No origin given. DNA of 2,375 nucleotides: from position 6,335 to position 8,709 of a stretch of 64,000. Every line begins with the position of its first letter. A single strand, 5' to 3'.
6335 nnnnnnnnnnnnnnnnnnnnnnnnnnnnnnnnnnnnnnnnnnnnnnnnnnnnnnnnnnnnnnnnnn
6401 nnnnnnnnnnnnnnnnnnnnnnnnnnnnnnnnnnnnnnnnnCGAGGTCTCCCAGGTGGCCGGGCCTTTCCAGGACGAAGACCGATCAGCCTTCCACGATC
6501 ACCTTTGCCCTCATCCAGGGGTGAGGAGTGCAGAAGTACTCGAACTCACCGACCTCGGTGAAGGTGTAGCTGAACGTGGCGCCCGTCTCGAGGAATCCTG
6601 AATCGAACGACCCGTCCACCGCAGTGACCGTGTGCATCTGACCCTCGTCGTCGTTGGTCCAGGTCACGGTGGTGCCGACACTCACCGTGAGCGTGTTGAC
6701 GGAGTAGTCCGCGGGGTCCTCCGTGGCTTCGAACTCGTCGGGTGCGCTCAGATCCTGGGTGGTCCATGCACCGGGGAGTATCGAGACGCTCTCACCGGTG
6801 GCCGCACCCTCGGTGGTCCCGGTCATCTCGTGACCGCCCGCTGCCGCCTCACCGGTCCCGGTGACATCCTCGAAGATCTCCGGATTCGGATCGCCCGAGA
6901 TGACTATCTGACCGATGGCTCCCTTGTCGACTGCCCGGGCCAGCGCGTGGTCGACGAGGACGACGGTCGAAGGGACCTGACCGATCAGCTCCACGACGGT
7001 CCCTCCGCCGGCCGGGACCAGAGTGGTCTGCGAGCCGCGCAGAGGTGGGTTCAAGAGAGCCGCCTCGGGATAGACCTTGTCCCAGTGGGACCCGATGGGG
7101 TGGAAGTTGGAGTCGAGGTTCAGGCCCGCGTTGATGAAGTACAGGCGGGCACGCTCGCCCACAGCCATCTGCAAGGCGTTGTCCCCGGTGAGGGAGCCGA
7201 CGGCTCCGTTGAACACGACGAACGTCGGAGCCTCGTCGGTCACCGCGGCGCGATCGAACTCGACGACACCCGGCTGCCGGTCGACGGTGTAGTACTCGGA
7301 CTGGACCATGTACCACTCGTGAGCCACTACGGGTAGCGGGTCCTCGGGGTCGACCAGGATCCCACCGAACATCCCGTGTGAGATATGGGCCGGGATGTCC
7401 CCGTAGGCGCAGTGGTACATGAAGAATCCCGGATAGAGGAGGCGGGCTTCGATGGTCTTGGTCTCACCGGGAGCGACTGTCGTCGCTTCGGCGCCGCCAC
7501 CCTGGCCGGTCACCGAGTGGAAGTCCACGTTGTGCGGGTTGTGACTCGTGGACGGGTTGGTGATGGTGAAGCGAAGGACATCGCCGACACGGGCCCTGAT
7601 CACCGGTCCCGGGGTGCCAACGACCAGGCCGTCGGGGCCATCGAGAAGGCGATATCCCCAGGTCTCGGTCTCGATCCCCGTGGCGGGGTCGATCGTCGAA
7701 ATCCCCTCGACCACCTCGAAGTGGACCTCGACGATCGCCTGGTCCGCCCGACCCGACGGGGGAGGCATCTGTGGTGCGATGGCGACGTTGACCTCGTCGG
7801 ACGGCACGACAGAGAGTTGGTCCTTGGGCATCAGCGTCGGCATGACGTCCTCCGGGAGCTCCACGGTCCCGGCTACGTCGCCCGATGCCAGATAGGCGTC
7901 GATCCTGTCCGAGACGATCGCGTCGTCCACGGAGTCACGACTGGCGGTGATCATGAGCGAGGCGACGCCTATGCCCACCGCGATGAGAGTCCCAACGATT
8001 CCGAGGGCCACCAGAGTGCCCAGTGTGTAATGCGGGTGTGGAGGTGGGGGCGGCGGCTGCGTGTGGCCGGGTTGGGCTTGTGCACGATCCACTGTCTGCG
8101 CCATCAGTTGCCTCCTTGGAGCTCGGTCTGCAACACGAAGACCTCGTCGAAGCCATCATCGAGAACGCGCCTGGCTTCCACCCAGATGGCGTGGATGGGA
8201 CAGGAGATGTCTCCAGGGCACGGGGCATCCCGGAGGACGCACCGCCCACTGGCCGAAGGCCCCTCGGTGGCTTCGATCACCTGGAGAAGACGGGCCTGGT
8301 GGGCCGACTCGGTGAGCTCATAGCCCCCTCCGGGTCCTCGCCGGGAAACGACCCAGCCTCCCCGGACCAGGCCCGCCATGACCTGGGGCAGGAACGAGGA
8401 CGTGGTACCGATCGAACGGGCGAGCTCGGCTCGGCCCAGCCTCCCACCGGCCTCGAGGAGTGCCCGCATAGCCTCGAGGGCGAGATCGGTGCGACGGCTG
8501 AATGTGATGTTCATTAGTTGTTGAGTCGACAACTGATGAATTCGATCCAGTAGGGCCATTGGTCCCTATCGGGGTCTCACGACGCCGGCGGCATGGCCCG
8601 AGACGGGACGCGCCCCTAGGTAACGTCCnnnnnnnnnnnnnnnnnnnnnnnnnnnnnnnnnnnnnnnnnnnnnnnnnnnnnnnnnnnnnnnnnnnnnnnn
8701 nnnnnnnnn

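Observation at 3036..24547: DosR-like regulon read from the DNA: recurrent GGGNC-N4-GNCCC-type boxes at fixed spacing to weak -10 elements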

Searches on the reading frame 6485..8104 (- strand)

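Call 5: search_protein_families(library=pfam, proteins=[window:6485-8104:-])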
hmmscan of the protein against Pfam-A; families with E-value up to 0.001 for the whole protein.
window:6485-8104:- (539 aa): 4 families
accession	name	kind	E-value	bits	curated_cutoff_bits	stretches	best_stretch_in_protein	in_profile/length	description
PF00127.26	Copper-bind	-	1.9e-11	44.6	21.2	1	465-538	12-99/99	Copper binding proteins, plastocyanin/azurin family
PF13473.12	Cupredoxin_1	-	1.6e-09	38.2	27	1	454-537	19-104/104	Cupredoxin-like domain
PF07731.20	Cu-oxidase_2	-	3.9e-07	30.4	20.4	1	159-254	25-136/137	Multicopper oxidase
PF07732.21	Cu-oxidase_3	-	0.00017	22.1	21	1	164-254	24-117/119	Multicopper oxidase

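Call 64: search_protein_families(library=ncbifam, proteins=[window:6485-8104:-], max_evalue=0.001)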
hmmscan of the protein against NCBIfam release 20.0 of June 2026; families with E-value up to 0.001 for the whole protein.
window:6485-8104:- (539 aa): 6 families
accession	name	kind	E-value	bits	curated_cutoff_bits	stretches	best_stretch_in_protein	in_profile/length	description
TIGR02376.1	Cu_nitrite_red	equivalog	5.8e-82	275.6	296.3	1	110-414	13-322/326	copper-containing nitrite reductase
TIGR02657.1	amicyanin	equivalog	3.6e-16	59.3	110.2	1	467-538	8-83/83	amicyanin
TIGR03102.1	halo_cynanin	subfamily_domain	3.3e-09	36.8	93.8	1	468-529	40-104/115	halocyanin domain-containing protein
TIGR02656.1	cyanin_plasto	equivalog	2e-07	31.3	87.85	0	467-536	14-97/99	plastocyanin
TIGR03388.1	ascorbase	equivalog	0.00014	20.7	614.8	1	164-255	29-123/542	L-ascorbate oxidase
TIGR01480.1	copper_res_A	subfamily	0.00021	19.9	478.95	1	164-270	73-180/593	copper resistance system multicopper oxidase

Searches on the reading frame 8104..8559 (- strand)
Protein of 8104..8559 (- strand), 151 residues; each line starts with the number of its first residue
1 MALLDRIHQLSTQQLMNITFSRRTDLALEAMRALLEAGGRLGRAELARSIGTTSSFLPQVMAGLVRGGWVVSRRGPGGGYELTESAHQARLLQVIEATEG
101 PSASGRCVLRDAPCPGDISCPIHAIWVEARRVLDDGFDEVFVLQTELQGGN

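Call 5: search_protein_families(library=pfam, proteins=[window:8104-8559:-])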
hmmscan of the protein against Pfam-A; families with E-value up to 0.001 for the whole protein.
window:8104-8559:- (151 aa): 1 family
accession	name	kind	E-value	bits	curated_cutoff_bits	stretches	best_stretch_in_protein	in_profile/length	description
PF02082.26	Rrf2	-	3.5e-23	82.6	30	1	21-140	2-124/132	Iron-dependent Transcriptional regulator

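Call 64: search_protein_families(library=ncbifam, proteins=[window:8104-8502:-], max_evalue=0.001)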
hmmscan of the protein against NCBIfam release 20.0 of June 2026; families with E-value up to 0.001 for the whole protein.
window:8104-8502:- (132 aa): 6 families
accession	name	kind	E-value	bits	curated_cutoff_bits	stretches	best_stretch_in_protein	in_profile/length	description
TIGR00738.1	rrf2_super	superfamily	1.4e-19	70.3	73.3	1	1-121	3-125/132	Rrf2 family transcriptional regulator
TIGR02010.1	IscR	equivalog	2.4e-13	50.1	207.55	1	21-123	25-126/135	Fe-S cluster assembly transcriptional regulator IscR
NF008110.0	PRK10857.1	equivalog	4.5e-11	42.8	275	1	14-113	18-116/164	Fe-S cluster assembly transcriptional regulator IscR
TIGR02944.1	suf_reg_Xantho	equivalog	8.6e-11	42.3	110.65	1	2-121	5-125/130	SUF system Fe-S cluster assembly regulator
NF008886.0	PRK11920.1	equivalog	2e-07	30.8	193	1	3-109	5-113/153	iron-responsive transcriptional regulator RirA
NF047409.1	Cys_reg_CymR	equivalog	1.3e-05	25.3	195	1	27-84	31-88/139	cysteine metabolism transcriptional regulator CymR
